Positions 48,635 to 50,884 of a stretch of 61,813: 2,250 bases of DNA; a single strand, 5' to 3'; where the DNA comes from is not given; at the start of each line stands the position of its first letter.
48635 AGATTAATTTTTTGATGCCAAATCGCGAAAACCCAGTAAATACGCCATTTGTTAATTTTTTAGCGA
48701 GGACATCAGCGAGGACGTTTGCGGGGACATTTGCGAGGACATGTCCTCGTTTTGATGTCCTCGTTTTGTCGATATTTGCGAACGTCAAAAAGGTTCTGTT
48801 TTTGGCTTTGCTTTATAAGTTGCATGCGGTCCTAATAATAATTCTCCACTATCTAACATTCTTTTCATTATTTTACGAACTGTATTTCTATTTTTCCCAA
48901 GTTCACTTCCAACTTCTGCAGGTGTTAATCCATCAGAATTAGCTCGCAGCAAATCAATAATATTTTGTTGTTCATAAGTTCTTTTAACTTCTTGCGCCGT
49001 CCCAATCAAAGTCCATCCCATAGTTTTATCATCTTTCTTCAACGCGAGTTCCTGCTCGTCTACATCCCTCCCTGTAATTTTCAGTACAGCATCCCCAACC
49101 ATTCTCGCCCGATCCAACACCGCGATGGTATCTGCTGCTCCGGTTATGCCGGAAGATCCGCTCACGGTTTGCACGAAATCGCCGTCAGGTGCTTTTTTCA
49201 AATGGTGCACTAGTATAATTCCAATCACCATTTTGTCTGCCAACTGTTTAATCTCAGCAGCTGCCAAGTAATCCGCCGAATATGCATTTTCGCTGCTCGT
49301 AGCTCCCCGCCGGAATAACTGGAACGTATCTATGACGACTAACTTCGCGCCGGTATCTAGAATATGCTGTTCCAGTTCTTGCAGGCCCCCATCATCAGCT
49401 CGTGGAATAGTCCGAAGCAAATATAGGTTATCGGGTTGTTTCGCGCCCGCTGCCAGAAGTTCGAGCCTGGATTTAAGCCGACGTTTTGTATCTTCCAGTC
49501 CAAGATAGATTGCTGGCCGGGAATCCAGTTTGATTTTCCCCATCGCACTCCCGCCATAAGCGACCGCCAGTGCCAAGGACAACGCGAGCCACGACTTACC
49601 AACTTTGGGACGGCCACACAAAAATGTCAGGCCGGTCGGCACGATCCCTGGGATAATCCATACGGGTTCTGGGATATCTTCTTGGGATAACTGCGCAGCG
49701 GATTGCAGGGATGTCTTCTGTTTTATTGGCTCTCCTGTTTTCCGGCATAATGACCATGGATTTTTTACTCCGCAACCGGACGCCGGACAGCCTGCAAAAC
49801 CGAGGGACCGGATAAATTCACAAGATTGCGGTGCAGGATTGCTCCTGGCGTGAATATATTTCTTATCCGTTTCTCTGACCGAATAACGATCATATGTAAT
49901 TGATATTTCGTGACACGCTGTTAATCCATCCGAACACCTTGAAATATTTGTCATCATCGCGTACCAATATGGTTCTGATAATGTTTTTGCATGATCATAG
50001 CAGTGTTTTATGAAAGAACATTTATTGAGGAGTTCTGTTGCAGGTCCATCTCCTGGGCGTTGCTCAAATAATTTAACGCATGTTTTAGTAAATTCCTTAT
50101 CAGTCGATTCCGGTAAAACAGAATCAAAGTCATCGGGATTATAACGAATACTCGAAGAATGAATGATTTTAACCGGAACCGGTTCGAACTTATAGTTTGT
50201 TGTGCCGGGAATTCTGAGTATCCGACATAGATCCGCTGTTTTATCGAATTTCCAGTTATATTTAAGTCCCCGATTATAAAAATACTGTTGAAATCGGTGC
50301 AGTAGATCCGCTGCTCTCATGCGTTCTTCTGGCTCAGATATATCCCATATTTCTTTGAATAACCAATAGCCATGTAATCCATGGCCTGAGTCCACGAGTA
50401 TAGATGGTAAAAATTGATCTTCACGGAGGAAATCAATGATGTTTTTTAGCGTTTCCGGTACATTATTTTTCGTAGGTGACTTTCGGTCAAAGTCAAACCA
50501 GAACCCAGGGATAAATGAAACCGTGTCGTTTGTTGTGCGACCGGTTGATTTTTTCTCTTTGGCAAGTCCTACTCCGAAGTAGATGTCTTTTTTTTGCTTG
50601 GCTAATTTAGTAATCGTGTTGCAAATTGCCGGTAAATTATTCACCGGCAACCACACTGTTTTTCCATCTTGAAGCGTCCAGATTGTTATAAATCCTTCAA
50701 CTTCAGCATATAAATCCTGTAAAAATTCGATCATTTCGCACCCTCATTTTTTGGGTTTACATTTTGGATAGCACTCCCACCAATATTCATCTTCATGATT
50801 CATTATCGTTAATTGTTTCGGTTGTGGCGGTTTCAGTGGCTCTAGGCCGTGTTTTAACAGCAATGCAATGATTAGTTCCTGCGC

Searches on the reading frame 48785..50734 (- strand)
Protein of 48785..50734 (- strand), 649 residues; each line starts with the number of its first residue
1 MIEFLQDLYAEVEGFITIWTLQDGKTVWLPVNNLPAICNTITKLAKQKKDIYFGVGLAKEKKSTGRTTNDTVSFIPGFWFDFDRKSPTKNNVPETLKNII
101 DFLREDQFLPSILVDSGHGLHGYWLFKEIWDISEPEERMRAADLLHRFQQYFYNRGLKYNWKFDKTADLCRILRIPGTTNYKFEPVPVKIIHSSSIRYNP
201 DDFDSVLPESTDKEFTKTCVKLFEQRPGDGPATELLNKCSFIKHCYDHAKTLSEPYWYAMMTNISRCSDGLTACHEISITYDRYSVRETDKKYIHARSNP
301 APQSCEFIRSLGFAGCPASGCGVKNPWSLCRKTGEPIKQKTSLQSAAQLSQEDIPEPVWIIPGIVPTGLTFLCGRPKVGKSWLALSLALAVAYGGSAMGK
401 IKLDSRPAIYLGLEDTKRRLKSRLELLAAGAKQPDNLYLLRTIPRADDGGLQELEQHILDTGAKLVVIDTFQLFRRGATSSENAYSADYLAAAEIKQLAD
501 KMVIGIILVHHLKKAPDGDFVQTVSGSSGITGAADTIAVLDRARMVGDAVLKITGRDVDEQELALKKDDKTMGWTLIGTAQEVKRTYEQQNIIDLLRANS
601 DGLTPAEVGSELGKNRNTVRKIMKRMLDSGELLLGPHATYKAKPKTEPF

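Call 93: search_protein_families(library=pfam, proteins=[window:48785-50734:-], max_evalue=0.001)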
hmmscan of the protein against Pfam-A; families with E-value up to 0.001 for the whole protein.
window:48785-50734:- (649 aa): 4 families
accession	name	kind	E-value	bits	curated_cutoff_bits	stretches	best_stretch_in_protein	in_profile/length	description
PF13481.12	AAA_25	-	2.1e-28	99.7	27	1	346-515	12-193/195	AAA domain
PF03796.21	DnaB_C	-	2.1e-05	24.5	27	0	461-547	128-218/255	DnaB-like helicase C terminal domain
PF13384.12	HTH_23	-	7.7e-05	22.8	24.6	1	589-630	7-45/50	Homeodomain-like domain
PF13412.12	HTH_24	-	0.00061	19.7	21.9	0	590-630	6-45/48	Winged helix-turn-helix DNA-binding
